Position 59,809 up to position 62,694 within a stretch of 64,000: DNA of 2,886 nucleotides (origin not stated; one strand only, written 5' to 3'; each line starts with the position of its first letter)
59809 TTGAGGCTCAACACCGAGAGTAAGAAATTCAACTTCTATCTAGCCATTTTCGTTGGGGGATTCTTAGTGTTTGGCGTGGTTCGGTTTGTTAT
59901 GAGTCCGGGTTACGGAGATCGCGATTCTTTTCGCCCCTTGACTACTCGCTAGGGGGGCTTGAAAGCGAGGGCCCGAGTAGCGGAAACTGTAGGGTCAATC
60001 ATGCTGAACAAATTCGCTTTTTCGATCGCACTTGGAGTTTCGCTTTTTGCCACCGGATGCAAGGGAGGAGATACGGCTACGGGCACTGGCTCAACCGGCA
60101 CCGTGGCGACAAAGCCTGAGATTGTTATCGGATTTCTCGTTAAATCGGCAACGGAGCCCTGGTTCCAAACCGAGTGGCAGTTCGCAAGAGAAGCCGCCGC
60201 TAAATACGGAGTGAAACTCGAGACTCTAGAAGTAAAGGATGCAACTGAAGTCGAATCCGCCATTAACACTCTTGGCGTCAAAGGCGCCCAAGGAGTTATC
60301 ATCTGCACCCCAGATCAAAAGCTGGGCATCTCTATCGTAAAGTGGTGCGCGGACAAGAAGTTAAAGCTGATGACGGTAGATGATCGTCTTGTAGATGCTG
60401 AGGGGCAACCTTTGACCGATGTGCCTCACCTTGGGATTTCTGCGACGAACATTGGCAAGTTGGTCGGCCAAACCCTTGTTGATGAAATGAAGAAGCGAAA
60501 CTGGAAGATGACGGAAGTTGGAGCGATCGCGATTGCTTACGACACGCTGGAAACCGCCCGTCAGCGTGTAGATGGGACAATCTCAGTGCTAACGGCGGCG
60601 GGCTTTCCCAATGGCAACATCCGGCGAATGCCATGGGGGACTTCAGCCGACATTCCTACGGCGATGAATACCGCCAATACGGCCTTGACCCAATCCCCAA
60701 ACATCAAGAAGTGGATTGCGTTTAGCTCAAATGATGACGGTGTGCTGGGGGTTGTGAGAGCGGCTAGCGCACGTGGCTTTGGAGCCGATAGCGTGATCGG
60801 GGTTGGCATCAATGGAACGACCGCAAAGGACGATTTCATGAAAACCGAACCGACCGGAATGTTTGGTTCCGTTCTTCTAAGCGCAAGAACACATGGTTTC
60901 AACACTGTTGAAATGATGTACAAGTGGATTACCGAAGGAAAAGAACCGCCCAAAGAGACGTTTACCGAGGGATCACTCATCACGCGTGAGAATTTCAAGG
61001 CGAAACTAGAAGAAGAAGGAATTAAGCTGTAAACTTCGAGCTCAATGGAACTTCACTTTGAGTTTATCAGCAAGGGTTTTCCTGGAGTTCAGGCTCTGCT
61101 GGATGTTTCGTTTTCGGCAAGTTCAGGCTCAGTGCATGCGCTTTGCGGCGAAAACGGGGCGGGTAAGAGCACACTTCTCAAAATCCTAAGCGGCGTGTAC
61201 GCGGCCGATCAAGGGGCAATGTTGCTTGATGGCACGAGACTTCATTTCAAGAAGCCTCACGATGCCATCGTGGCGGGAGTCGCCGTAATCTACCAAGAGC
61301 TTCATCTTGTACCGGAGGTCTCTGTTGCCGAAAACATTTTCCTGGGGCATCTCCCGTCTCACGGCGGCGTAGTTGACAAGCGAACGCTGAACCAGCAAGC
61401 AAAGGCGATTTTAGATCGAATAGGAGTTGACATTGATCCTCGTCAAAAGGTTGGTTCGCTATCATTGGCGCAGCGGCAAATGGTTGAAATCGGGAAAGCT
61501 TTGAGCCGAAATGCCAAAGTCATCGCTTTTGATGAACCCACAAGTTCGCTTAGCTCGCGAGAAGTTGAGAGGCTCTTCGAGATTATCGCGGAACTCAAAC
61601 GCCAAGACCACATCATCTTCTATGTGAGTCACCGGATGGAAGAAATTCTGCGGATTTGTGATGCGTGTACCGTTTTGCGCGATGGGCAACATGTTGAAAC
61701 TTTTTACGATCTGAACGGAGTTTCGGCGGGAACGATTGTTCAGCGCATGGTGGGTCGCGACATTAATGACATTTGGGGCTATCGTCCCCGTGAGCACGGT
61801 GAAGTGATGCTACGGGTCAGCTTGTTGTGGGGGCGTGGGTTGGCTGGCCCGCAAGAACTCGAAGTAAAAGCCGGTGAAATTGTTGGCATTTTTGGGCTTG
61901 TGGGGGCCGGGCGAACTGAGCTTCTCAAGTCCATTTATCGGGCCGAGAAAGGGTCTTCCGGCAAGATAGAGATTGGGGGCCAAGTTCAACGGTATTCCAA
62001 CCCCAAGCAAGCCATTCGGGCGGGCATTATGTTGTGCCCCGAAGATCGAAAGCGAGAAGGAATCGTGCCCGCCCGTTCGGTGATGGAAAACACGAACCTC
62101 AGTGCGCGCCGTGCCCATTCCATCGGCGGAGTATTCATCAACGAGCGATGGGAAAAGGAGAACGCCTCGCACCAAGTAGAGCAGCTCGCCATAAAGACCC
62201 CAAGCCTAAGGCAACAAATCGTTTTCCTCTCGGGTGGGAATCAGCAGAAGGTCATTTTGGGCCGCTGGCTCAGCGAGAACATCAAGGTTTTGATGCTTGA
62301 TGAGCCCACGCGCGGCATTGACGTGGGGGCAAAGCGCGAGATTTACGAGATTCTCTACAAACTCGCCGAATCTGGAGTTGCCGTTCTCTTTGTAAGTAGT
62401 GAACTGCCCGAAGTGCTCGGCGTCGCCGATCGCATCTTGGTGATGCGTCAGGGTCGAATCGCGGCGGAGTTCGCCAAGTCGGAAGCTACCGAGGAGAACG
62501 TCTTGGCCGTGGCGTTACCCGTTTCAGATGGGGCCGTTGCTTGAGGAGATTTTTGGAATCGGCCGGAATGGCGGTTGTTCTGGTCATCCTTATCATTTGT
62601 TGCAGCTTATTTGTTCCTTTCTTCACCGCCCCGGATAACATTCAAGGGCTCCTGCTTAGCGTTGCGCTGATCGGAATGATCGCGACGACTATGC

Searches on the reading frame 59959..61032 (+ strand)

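Call 45: search_protein_families(library=pfam, proteins=[window:59959-61032:+], max_evalue=0.001)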
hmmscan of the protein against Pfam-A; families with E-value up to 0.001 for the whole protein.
window:59959-61032:+ (357 aa): 2 families
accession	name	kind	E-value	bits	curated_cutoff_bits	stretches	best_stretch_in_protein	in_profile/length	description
PF00532.27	Peripla_BP_1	-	2.3e-38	132.8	22.2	1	56-348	3-280/281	Periplasmic binding proteins and sugar binding domain of LacI family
PF13407.12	Peripla_BP_4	-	5.7e-20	72.4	35.1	1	57-324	1-254/258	Periplasmic binding protein domain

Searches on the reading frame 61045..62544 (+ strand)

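Call 45: search_protein_families(library=pfam, proteins=[window:61045-62544:+], max_evalue=0.001)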
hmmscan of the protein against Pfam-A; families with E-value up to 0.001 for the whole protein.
window:61045-62544:+ (499 aa): 2 families
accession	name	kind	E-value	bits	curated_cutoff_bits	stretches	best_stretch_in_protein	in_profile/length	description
PF00005.33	ABC_tran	-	4.8e-52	176.6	25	2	20-167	3-137/137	ABC transporter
PF13304.12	AAA_21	-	6.3e-12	46.6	27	0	409-451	252-297/304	AAA domain, putative AbiEii toxin, Type IV TA system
